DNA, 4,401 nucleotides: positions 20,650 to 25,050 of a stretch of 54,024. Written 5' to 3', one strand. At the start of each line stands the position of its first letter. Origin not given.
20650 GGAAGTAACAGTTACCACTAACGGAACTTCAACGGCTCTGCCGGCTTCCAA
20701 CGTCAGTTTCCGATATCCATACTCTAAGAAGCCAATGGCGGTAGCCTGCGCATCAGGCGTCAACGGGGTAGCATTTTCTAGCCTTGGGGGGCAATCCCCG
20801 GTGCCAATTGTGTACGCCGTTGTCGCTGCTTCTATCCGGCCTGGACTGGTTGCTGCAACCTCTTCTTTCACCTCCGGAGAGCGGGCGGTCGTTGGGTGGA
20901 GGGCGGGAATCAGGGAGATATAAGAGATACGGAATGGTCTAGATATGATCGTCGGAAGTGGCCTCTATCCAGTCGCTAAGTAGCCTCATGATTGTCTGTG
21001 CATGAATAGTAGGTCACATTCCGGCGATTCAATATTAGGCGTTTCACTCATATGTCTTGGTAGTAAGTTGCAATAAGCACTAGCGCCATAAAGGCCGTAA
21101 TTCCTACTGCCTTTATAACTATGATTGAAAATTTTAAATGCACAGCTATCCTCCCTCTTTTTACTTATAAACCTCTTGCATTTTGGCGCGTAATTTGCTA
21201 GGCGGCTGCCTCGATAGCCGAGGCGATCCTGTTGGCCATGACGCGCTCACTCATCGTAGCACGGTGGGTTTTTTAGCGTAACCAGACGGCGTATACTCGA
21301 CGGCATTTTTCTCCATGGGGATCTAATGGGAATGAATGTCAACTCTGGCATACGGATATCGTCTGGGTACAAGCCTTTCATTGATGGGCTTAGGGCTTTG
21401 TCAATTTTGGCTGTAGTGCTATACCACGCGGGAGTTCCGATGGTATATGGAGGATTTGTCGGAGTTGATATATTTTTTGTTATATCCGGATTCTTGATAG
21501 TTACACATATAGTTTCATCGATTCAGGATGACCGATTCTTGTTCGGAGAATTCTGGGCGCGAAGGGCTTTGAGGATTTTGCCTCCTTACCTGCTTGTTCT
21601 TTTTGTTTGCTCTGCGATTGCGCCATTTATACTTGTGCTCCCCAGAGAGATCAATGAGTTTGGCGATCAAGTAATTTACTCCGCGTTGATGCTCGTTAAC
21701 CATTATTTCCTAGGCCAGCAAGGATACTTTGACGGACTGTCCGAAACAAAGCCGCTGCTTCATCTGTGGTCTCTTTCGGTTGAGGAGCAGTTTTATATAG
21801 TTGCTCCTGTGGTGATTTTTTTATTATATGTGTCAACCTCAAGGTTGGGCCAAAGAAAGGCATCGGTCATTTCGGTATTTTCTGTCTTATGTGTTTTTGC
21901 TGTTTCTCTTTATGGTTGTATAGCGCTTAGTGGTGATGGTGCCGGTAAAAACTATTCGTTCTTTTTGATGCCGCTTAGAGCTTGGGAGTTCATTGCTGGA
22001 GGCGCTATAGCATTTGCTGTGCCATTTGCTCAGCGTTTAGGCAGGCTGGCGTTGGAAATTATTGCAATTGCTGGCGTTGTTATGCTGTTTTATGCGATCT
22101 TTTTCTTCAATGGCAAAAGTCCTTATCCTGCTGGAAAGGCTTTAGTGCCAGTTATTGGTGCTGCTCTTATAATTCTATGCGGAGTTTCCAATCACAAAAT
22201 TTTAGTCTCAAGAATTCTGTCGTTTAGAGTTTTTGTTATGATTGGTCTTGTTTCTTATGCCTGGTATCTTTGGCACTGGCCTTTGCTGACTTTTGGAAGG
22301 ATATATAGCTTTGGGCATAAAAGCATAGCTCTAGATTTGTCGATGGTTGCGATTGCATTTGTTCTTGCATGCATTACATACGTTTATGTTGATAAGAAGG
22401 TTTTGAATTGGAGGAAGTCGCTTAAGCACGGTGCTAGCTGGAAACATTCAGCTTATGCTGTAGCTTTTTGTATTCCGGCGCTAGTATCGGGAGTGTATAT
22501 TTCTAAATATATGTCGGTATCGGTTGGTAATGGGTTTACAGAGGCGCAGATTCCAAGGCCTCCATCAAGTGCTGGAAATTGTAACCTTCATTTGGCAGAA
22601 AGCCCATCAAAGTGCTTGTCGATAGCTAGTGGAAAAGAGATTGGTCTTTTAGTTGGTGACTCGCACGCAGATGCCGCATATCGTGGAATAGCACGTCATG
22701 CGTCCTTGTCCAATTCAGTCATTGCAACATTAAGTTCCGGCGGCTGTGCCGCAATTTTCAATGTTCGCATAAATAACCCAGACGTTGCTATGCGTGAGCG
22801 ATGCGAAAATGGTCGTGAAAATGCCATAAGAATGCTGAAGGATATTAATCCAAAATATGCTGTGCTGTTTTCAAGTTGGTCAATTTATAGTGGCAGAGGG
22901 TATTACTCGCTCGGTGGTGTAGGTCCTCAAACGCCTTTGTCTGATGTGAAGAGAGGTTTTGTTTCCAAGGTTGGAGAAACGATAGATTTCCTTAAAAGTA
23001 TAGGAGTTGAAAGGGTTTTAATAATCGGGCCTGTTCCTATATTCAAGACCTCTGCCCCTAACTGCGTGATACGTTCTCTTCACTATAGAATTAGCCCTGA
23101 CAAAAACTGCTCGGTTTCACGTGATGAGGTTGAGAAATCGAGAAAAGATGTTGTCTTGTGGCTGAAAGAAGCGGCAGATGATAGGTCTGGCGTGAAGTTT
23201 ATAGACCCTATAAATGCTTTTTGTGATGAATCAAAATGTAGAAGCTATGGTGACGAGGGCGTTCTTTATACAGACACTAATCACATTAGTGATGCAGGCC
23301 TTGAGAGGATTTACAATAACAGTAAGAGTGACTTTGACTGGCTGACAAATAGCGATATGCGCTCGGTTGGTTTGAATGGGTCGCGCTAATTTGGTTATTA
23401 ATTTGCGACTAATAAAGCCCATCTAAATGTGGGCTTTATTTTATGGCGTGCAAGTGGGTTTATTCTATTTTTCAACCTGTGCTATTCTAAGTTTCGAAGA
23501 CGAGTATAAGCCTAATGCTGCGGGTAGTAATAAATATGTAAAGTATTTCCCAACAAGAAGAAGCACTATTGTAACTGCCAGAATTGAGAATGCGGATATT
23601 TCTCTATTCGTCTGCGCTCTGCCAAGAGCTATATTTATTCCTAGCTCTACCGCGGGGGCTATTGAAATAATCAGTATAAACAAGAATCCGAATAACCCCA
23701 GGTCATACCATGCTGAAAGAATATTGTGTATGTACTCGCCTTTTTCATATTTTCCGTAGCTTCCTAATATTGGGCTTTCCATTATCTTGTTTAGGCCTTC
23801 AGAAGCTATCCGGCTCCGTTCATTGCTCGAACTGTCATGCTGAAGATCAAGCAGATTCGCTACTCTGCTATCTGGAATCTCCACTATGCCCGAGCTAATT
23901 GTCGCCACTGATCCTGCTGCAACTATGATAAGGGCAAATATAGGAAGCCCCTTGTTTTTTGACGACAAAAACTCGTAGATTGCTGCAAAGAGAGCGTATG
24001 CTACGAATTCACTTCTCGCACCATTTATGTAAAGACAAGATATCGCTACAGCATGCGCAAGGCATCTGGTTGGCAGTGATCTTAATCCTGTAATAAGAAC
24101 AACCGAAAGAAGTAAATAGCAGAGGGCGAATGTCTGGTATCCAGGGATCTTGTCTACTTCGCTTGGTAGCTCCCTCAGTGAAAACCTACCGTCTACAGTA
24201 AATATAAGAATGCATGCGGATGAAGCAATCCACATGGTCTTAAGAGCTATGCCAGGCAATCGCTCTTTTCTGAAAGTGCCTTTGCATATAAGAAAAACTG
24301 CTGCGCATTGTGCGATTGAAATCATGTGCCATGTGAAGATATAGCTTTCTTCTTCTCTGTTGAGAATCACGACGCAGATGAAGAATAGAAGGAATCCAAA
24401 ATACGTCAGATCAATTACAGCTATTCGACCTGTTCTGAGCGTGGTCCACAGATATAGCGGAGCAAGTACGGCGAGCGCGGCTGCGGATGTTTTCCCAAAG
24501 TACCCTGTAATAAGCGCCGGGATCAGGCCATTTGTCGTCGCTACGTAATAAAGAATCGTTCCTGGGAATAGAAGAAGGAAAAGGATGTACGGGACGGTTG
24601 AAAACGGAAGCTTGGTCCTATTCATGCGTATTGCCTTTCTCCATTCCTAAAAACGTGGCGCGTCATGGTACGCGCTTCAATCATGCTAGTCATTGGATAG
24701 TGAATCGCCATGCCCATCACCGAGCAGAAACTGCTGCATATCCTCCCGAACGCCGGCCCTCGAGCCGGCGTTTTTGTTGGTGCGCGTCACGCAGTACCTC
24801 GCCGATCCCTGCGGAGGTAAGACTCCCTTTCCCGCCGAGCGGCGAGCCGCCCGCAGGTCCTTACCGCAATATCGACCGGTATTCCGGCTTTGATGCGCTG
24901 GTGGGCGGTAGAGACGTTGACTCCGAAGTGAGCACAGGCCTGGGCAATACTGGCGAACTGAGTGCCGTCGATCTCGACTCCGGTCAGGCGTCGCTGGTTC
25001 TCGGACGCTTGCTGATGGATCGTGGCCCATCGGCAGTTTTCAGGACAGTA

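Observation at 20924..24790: Three-component O-antigen seroconversion island including an unannotated 31-aa Iap-like peptide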

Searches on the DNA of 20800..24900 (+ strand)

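Call 4: search_dna_similar(query=window:20800-24900:+, collection=phages, mode=near, max_rows=30)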
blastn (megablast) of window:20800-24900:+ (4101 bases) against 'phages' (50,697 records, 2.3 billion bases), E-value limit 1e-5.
Records with a match: 39; places in all: 39; records where one place covers at least 80% of the query: 4.
Best place of each record, by identity: >=99% 3; 95-99% 19; 90-95% 16; 80-90% 1.
By first word of the organism name: Pseudomonas 39.
By host as written in the record: Pseudomonas aeruginosa 24; Pseudomonas sp. 3; Pseudomonas aeruginosa PAO1 2; Pseudomonas aeruginosa PA14 2; Pseudomonas aeruginosa YMC11/02/R656 2; Pseudomonas aeruginosa P9W 1; Pseudomonas aeruginosa F002 1; - 1; and 3 more.
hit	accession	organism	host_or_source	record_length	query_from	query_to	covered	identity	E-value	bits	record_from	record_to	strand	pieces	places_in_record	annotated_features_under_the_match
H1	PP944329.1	Pseudomonas phage phi_D3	Pseudomonas aeruginosa PAO1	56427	1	4101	100%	100.0%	0e+0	7574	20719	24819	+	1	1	O-antigen acetylase | polymerase | tail protein | HNH endonuclease | hypothetical protein (x2)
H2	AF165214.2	Pseudomonas phage D3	Pseudomonas aeruginosa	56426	1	4101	100%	99.9%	0e+0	7540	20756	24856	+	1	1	orf28: putative O-antigen acetylase | wzy(beta): O-antigen beta polymerase | orf27: conserved hypothetical protein | orf30.5: conserved hypothetical protein | iap: inhibitor of alpha-polymerase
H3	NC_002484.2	Pseudomonas phage D3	Pseudomonas aeruginosa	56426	1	4101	100%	99.9%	0e+0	7540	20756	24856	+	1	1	orf28: O-antigen acetylase | wzy(beta): polymerase | orf27: tail protein | orf30.5: HNH endonuclease | iap: inhibitor of alpha-polymerase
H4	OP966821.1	Pseudomonas phage Fyn8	Pseudomonas aeruginosa PAO1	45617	39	3986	96%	94.7%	0e+0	6131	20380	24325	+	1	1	O-antigen acetylase | O-antigen beta polymerase | inhibitor of alpha-polymerase | pyocin R2_PP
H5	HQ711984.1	Pseudomonas phage phi297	Pseudomonas aeruginosa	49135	2685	4101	35%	90.2%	0e+0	1847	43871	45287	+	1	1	O-antigen beta polymerase | hypothetical protein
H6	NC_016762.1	Pseudomonas phage phi297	Pseudomonas aeruginosa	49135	2685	4101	35%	90.2%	0e+0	1847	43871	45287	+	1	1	polymerase | HNH endonuclease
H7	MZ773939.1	Pseudomonas phage PP9W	Pseudomonas aeruginosa P9W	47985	2685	3986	32%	95.5%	0e+0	2084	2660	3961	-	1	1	O-antigen ligase family protein | lytic enzyme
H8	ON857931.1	Pseudomonas phage vB_PaeP_FBPa19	Pseudomonas sp.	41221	2689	3938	30%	96.4%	0e+0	2060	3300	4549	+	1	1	phosphatidate cytidylyltransferase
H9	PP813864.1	Pseudomonas phage vB_PaeP_FBPa42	Pseudomonas sp.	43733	2689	3938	30%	96.4%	0e+0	2060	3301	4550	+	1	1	phosphatidate cytidylyltransferase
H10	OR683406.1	Pseudomonas phage Marin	Pseudomonas aeruginosa F002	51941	2685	3986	32%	88.5%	0e+0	1572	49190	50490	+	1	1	polymerase | glycoside hydrolase family 19 protein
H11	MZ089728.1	Pseudomonas phage PSA04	wastewater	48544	3911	4101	5%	96.9%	3e-84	320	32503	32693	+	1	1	hypothetical protein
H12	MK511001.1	Pseudomonas phage vB_Pae_CF23a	Pseudomonas aeruginosa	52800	1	123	3%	96.7%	8e-50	206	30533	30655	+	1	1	hypothetical protein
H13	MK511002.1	Pseudomonas phage vB_Pae_CF57a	Pseudomonas aeruginosa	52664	1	123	3%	96.7%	8e-50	206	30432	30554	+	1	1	hypothetical protein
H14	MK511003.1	Pseudomonas phage vB_Pae_CF65a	Pseudomonas aeruginosa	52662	1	123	3%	96.7%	8e-50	206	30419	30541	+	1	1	hypothetical protein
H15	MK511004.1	Pseudomonas phage vB_Pae_CF74b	Pseudomonas aeruginosa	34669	1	123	3%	96.7%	8e-50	206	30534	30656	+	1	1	hypothetical protein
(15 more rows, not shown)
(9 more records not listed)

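Call 6: get_annotated_region(hit=H2, flank=1500)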
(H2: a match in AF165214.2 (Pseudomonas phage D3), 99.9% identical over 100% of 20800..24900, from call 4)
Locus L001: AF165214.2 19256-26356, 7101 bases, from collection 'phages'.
description: Pseudomonas phage D3, complete genome.
organism: Pseudomonas phage D3 (NCBI taxid 2932880)
taxonomy: Viruses; Duplodnaviria; Heunggongvirae; Uroviricota; Caudoviricetes; Detrevirus; Detrevirus D3
host: Pseudomonas aeruginosa; source: -; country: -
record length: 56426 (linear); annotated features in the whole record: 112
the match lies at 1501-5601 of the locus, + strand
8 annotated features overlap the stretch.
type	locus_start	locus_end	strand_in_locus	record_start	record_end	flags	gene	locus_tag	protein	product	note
CDS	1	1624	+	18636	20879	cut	orf27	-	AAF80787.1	conserved hypothetical protein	gpOrf27; similar to YP_001522890.1 putative tail fiber protein in Pseudomonas phage LKA1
CDS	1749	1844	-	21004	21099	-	iap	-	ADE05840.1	inhibitor of alpha-polymerase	-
CDS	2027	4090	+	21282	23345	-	orf28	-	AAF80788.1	putative O-antigen acetylase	gpOrf28; similar to YP_351183.1 acyltransferase 3 in Pseudomonas fluorescens Pf0-1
CDS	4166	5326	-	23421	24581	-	wzy(beta)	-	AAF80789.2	O-antigen beta polymerase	similar to INSD accession ABM21469.1 beta O-antigen polymerase in Pseudomonas aeruginosa and INSD accession ABM21470.1 ...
CDS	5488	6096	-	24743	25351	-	orf30.5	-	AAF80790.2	conserved hypothetical protein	gpOrf30.5; similar to YP_001368814.1 hypothetical protein Oant_0254 in Ochrobactrum anthropi ATCC 49188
CDS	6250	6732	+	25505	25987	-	orf31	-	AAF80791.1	endolysin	gpOrf31; similar to YP_002028895.1 lysozyme in Stenotrophomonas maltophilia R551-3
CDS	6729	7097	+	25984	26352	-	orf32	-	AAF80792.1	conserved hypothetical protein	gpOrf32; similar to YP_001347798.1 hypothetical protein PSPA7_2431 in Pseudomonas aeruginosa PA7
CDS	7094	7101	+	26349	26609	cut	orf33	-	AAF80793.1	conserved hypothetical protein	gpOrf33; similar to YP_002284363.1 hypothetical protein PAJU2_gp29 in Pseudomonas phage PAJU2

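Call 7: get_annotated_region(hit=H1, flank=1500)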
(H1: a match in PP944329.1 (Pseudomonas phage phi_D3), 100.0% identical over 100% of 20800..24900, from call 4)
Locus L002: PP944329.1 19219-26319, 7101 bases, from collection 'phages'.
description: Pseudomonas phage phi_D3, complete genome.
organism: Pseudomonas phage phi_D3 (NCBI taxid 3240799)
taxonomy: Viruses; Duplodnaviria; Heunggongvirae; Uroviricota; Caudoviricetes; Mesyanzhinovviridae; Rabinowitzvirinae; Yuavirus
host: Pseudomonas aeruginosa PAO1; source: -; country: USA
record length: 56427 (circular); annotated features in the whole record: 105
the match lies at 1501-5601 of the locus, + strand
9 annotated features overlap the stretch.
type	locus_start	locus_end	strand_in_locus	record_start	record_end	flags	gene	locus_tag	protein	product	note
CDS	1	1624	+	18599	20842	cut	-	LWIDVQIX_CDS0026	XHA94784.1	tail protein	-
CDS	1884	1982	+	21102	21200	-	-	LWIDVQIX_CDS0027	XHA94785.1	hypothetical protein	-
CDS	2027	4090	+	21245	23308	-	-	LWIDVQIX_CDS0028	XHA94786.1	O-antigen acetylase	-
CDS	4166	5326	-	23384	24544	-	-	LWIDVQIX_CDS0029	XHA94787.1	polymerase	-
CDS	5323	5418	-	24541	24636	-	-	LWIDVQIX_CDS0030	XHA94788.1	hypothetical protein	-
CDS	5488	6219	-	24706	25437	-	-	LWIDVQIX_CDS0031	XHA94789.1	HNH endonuclease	-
CDS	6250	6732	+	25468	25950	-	-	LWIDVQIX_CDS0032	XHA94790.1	endolysin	-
CDS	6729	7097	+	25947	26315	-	-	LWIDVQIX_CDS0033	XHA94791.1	hypothetical protein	-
CDS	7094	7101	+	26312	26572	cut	-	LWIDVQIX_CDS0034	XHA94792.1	hypothetical protein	-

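Call 8: get_annotated_region(hit=H4, flank=1500)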
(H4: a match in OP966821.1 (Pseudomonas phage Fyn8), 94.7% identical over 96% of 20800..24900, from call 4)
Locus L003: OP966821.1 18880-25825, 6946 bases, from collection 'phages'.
description: Pseudomonas phage Fyn8, complete genome.
organism: Pseudomonas phage Fyn8 (NCBI taxid 3003696)
taxonomy: Viruses; Duplodnaviria; Heunggongvirae; Uroviricota; Caudoviricetes
host: Pseudomonas aeruginosa PAO1; source: -; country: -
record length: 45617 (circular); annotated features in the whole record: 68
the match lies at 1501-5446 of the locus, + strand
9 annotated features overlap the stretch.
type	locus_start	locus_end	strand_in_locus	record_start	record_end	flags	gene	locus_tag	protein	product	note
CDS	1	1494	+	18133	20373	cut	-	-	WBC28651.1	hypothetical protein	automatic annotation by Phanotate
CDS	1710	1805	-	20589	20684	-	-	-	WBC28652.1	inhibitor of alpha-polymerase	manual annotation using blastx search, similar to YP_005098230.1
CDS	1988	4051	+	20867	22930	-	-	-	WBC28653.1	O-antigen acetylase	automatic annotation by Phanotate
CDS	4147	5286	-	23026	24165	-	-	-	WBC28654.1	O-antigen beta polymerase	manual annotation using blastx search, similar to YP_005098232.1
CDS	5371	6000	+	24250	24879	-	-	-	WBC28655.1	pyocin R2_PP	automatic annotation by Phanotate; pyocin R2_PP, lytic enzyme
CDS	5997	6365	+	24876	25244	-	-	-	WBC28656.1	hypothetical protein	automatic annotation by Phanotate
CDS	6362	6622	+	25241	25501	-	-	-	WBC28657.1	hypothetical protein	automatic annotation by Phanotate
CDS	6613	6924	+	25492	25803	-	-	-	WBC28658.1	hypothetical protein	automatic annotation by Phanotate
CDS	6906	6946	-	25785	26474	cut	-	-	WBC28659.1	hypothetical protein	automatic annotation by Phanotate; Gifsy-2 prophage protein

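Call 27: get_annotated_region(hit=H12, flank=3000)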
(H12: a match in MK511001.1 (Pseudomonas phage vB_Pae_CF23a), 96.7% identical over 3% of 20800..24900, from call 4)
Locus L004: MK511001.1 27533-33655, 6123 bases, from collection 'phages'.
description: Pseudomonas phage vB_Pae_CF23a, partial genome.
organism: Pseudomonas phage vB_Pae_CF23a (NCBI taxid 2563562)
taxonomy: Viruses; Duplodnaviria; Heunggongvirae; Uroviricota; Caudoviricetes
host: Pseudomonas aeruginosa; source: lung of cystic fibrosis patients; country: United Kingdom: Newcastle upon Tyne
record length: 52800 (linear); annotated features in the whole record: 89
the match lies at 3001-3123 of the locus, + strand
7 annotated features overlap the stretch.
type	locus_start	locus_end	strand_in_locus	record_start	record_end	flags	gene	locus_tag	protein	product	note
CDS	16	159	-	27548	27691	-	-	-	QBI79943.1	hypothetical protein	-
CDS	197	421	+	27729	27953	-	-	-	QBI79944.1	hypothetical protein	-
CDS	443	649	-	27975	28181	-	-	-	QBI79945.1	hypothetical protein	-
CDS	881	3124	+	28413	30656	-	-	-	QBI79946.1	hypothetical protein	-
CDS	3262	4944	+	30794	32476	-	-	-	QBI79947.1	hypothetical protein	-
CDS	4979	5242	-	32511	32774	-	-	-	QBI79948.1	hypothetical protein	-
CDS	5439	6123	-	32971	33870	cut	-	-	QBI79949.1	antirepressor protein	-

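Call 28: get_annotated_region(hit=H5, flank=3000)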
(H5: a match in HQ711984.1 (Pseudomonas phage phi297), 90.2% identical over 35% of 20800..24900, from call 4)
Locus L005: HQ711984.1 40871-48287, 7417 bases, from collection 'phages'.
description: Pseudomonas phage phi297, complete genome.
organism: Pseudomonas phage phi297 (NCBI taxid 1129145)
taxonomy: Viruses; Duplodnaviria; Heunggongvirae; Uroviricota; Caudoviricetes
host: Pseudomonas aeruginosa; source: -; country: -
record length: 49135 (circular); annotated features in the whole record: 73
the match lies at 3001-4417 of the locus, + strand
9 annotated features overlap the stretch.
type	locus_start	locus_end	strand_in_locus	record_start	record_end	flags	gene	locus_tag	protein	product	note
CDS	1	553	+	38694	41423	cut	-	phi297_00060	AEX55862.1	hypothetical protein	similar to NP_061522.1 Orf26 [Pseudomonas phage D3]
CDS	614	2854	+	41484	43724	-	-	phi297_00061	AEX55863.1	hypothetical protein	similar to NP_061523.1 Orf27 [Pseudomonas phage D3]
CDS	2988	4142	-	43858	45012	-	-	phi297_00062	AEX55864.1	O-antigen beta polymerase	similar to ABM21469.1 beta O-antigen polymerase [Pseudomonas aeruginosa] & AAF80789.2 O-antigen beta polymerase ...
CDS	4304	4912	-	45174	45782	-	-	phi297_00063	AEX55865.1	hypothetical protein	similar to AAF80790.2 conserved hypothetical protein [Pseudomonas phage D3]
CDS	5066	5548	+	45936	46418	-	-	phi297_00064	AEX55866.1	putative phage lysozyme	similar to NP_061527.1 endolysin [Pseudomonas phage D3]; bacteriophage_lambda_lysozyme [cd00736]; COG4678 muramidase ...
CDS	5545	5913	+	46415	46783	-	-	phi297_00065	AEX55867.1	hypothetical protein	similar to ZP_07797046.1 hypothetical protein PA39016_003080010 [Pseudomonas aeruginosa 39016], YP_002284362.1 ...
CDS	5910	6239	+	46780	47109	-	-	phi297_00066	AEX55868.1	hypothetical protein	similar to ACD38855.1 hypothetical phage protein [Pseudomonas aeruginosa], YP_002284363.1 hypothetical protein ...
CDS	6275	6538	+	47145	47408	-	-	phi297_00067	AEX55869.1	hypothetical protein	similar to YP_002284364.1 hypothetical protein PAJU2_gp30 [Pseudomonas phage PAJU2] & AAF80794.2 conserved hypothetical ...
CDS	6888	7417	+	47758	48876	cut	-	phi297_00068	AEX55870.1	integrase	similar to ZP_04933460.1 integrase [Pseudomonas aeruginosa 2192] & YP_164334.1 integrase [Pseudomonas phage F116]; ...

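Call 35: get_annotated_region(hit=H8, flank=2500)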
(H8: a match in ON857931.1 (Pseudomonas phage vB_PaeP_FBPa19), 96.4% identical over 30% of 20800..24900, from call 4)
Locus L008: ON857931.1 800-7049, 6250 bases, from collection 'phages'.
description: Pseudomonas phage vB_PaeP_FBPa19, complete genome.
organism: Pseudomonas phage vB_PaeP_FBPa19 (NCBI taxid 2969612)
taxonomy: Viruses; Duplodnaviria; Heunggongvirae; Uroviricota; Caudoviricetes
host: Pseudomonas sp.; source: -; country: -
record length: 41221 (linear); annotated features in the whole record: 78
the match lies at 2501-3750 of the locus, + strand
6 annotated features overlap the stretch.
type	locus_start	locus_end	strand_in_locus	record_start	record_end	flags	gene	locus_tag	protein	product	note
CDS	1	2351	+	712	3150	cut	-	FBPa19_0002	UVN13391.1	hypothetical protein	-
CDS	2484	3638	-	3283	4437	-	-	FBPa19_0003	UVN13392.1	phosphatidate cytidylyltransferase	-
CDS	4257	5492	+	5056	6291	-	-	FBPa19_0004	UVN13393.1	integrase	-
CDS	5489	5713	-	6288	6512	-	-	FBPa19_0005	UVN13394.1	hypothetical protein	-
CDS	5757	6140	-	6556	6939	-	-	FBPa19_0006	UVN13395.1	hypothetical protein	-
CDS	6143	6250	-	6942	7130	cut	-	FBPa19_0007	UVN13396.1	hypothetical protein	-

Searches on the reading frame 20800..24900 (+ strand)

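Call 67: search_protein_families(library=pfam, proteins=[L004:3262-4944:+, L003:5371-6000:+], max_evalue=0.001)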
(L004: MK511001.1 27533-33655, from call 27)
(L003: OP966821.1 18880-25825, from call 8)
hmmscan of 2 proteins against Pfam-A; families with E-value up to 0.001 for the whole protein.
L004:3262-4944:+ (560 aa): 1 family
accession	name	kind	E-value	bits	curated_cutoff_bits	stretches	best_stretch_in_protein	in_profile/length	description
PF06662.19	C5-epim_C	-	4.1e-35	121.4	23.3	1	117-296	5-187/188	D-glucuronyl C5-epimerase C-terminus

L003:5371-6000:+ (209 aa): 1 family
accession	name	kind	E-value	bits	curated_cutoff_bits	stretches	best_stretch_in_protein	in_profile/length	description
PF00182.24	Glyco_hydro_19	-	1.4e-07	32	25.5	1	114-169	101-157/232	Chitinase class I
